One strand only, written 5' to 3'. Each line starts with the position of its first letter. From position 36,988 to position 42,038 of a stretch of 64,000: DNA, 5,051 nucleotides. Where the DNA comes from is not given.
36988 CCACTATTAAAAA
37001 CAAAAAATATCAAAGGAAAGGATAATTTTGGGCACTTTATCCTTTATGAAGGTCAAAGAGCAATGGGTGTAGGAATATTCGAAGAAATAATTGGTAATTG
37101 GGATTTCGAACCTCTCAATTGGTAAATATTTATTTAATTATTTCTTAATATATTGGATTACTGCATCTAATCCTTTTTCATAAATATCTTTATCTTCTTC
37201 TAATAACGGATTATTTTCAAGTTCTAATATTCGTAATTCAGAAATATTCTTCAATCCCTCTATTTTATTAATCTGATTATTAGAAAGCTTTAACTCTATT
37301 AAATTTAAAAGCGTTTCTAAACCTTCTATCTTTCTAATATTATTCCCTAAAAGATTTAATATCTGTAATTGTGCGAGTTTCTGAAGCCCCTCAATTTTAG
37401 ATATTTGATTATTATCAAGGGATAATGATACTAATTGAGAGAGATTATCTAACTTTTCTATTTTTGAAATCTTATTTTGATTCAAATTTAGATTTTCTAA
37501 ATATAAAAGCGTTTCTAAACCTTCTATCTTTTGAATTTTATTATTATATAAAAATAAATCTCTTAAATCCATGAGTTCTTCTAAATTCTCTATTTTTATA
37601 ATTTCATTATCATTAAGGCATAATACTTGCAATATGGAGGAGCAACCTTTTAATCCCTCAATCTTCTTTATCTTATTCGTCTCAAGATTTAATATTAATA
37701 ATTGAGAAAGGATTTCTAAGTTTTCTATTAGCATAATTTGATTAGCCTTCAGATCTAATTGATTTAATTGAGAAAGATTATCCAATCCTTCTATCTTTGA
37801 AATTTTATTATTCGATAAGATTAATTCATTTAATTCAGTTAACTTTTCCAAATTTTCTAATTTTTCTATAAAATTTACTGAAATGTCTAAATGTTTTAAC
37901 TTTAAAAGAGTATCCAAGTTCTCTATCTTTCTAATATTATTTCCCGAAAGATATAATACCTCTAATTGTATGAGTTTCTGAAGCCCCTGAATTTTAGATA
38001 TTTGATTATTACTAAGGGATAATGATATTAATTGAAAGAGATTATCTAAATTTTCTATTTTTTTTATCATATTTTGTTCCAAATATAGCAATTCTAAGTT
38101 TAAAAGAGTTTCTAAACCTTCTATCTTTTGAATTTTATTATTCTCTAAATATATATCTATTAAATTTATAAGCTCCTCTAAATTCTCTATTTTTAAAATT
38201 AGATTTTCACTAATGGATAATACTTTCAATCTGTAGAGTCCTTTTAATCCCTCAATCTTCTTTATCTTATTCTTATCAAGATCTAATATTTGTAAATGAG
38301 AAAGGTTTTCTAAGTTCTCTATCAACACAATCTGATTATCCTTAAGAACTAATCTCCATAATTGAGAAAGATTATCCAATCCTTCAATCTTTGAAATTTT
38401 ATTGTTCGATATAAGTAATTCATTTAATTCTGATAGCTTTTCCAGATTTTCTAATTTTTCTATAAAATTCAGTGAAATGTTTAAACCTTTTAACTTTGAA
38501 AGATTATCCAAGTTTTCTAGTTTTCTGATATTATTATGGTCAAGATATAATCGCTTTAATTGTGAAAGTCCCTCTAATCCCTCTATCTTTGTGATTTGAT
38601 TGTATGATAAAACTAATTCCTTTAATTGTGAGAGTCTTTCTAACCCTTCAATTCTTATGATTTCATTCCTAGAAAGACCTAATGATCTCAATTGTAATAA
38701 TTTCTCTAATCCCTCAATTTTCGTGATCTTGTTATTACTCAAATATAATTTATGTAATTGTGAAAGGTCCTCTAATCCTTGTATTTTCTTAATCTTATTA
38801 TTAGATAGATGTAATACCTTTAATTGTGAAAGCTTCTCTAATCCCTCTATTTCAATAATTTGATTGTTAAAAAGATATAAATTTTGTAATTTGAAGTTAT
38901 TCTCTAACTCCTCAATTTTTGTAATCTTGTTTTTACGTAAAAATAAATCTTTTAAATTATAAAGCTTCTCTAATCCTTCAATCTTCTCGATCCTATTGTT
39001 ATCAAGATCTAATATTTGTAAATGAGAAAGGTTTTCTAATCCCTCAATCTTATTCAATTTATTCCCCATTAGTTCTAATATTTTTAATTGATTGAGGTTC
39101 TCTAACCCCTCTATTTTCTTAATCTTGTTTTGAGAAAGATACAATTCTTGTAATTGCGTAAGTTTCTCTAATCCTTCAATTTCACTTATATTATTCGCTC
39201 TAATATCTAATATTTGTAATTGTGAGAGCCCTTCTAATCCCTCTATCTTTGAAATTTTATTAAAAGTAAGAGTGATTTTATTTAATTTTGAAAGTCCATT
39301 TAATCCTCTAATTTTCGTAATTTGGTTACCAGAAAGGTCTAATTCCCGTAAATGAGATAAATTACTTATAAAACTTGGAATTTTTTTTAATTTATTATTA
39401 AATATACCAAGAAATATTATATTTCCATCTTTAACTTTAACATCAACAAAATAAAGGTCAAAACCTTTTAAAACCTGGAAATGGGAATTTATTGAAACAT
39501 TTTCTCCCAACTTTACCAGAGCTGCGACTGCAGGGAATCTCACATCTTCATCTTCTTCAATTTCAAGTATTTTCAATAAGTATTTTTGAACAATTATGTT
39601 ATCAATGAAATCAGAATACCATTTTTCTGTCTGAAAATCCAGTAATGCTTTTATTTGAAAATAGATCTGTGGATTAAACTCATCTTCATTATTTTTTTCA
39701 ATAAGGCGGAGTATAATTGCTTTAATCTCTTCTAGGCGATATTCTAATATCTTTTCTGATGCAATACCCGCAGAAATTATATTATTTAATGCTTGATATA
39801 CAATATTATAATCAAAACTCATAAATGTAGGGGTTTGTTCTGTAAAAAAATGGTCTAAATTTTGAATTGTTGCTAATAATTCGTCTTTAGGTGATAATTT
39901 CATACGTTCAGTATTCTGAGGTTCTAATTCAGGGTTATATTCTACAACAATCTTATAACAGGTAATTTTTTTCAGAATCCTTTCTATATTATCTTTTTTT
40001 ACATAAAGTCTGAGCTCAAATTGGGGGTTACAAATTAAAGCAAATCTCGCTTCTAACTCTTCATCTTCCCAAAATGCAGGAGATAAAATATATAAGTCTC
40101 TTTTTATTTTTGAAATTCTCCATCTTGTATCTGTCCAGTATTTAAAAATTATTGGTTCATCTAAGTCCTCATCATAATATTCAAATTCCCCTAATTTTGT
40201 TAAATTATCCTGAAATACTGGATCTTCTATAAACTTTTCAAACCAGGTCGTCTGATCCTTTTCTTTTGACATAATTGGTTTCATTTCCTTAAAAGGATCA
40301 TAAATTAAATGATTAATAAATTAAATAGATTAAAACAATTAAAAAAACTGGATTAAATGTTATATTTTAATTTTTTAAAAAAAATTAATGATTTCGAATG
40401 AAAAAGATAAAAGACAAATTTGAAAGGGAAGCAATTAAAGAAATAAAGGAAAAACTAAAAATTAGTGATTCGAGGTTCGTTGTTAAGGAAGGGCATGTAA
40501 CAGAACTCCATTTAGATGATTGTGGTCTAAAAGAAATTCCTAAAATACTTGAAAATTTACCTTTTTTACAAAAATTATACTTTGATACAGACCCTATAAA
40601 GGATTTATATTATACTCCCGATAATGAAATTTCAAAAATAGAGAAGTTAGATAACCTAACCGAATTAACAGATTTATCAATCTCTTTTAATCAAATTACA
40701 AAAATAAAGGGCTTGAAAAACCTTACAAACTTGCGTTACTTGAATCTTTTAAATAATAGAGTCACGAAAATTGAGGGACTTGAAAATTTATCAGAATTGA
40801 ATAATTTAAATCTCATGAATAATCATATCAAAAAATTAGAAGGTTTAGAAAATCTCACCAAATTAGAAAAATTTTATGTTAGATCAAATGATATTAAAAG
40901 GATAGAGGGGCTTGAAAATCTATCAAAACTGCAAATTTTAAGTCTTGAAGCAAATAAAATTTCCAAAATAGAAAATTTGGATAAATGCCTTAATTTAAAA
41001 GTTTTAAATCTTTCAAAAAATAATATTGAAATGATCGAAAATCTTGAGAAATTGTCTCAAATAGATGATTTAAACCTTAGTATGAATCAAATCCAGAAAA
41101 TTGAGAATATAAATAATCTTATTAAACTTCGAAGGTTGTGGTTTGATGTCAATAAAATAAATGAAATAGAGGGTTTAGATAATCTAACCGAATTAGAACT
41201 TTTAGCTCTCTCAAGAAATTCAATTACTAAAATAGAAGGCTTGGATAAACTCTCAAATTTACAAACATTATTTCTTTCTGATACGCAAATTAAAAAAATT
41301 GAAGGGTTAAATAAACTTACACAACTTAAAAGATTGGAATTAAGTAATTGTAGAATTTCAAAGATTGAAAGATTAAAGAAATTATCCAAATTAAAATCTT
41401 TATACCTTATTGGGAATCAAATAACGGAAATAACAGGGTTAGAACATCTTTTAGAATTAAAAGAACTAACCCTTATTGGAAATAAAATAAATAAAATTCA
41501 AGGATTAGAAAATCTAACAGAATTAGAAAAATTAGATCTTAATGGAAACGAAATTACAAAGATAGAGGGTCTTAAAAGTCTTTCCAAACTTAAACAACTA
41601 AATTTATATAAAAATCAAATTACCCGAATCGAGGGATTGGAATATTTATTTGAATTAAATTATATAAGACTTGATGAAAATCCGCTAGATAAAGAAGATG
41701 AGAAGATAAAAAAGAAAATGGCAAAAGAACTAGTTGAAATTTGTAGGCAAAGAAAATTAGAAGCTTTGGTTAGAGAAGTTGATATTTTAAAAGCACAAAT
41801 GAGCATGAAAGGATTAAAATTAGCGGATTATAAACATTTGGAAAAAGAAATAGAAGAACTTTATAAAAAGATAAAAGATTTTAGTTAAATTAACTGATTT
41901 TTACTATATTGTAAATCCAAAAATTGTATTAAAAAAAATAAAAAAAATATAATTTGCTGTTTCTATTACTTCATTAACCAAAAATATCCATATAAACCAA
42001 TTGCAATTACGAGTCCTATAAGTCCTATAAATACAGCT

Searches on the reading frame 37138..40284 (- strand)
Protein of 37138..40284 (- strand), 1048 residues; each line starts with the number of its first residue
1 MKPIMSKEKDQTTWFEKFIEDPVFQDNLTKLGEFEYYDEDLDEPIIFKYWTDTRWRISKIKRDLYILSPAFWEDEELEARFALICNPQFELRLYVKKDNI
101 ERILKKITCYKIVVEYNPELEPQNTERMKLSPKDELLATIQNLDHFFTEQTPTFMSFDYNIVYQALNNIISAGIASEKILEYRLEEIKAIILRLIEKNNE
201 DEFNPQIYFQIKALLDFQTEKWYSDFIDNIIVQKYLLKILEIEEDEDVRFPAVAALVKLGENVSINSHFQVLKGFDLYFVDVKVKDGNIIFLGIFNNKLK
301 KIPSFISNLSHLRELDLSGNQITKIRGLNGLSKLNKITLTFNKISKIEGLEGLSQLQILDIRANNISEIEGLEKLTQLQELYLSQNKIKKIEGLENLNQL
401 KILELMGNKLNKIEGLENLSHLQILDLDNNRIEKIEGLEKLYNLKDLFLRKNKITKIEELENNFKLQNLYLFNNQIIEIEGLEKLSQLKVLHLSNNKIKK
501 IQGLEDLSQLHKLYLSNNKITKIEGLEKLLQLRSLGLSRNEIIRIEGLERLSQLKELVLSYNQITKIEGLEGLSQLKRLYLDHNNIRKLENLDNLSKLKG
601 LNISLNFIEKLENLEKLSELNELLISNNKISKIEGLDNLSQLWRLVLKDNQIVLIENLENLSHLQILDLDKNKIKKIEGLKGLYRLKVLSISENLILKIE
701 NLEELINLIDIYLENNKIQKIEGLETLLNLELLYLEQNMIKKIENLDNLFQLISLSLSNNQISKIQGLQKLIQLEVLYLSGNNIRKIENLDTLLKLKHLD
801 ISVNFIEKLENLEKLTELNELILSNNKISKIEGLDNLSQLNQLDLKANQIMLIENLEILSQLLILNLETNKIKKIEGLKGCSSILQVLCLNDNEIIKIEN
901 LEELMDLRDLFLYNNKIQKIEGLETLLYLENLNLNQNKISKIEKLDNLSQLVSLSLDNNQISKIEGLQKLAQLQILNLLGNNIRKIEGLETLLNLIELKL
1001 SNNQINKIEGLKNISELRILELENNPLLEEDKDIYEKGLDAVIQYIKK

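Call 17: search_protein_families(library=pfam, proteins=[window:37138-40284:-], max_evalue=0.001)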
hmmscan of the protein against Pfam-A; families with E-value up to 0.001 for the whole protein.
window:37138-40284:- (1048 aa): 8 families
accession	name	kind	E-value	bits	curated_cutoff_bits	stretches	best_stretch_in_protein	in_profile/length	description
PF12799.13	LRR_4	-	1.7e-105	343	27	17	465-505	2-43/44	Leucine Rich repeats (2 copies)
PF13855.12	LRR_8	-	1.2e-59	198.4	27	9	531-586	2-61/61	Leucine rich repeat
PF14580.12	LRR_9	-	6.7e-45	153.2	30.5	8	301-405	11-117/175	Leucine-rich repeat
PF23598.1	LRR_14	-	3.7e-25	88.9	40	3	291-384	51-147/353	Leucine-rich repeat region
PF23952.1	LRR_EndoS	-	5.3e-18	65.8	27.9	1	424-518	27-116/116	Endo-beta-N-acetylglucosaminidase EndoS LRR domain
PF23211.1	LRR_LRWD1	-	1.8e-11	44.6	28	0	790-892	38-134/190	Leucine-rich repeat and WD repeat-containing protein 1, LRR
PF00560.39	LRR_1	-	4e-07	29.3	20.6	0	311-324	1-14/23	Leucine Rich Repeat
PF24048.1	LRR_NXF1-5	-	0.00044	20.3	30.5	0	505-565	51-117/142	NXF1/2/3/5 leucine-rich repeat domain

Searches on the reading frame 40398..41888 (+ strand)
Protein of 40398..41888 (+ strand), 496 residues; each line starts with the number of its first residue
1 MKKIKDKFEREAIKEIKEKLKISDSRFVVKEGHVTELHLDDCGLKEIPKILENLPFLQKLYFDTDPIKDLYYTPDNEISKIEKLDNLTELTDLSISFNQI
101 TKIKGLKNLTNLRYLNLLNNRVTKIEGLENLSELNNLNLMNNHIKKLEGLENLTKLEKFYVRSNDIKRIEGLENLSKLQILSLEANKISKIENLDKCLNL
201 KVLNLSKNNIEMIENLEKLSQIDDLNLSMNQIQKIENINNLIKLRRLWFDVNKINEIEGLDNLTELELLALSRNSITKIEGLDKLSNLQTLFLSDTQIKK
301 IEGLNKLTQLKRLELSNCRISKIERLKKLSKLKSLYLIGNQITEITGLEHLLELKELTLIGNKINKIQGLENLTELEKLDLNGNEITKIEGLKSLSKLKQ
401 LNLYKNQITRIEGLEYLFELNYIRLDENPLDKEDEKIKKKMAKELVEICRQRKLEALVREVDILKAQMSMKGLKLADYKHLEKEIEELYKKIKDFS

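Call 17: search_protein_families(library=pfam, proteins=[window:40398-41888:+], max_evalue=0.001)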
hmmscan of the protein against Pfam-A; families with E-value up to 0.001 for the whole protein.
window:40398-41888:+ (496 aa): 9 families
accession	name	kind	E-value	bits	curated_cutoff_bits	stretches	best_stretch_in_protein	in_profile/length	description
PF12799.13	LRR_4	-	1.8e-62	206.3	27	12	374-415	1-43/44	Leucine Rich repeats (2 copies)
PF13855.12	LRR_8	-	5.7e-27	93.7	27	7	375-430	2-61/61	Leucine rich repeat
PF14580.12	LRR_9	-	3.4e-25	89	30.5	4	288-361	44-119/175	Leucine-rich repeat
PF23598.1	LRR_14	-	1.9e-17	63.5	40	4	99-250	36-197/353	Leucine-rich repeat region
PF23952.1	LRR_EndoS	-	2e-14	54.3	27.9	1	289-350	26-86/116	Endo-beta-N-acetylglucosaminidase EndoS LRR domain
PF00560.39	LRR_1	-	2.8e-08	32.8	20.6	0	199-216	1-20/23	Leucine Rich Repeat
PF24048.1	LRR_NXF1-5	-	7.7e-08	32.4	30.5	0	371-432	51-118/142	NXF1/2/3/5 leucine-rich repeat domain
PF23211.1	LRR_LRWD1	-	1.6e-06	28.4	28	0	283-364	13-98/190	Leucine-rich repeat and WD repeat-containing protein 1, LRR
PF13306.12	LRR_5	-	0.00064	20.1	27.7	1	231-334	12-117/127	BspA type Leucine rich repeat region (6 copies)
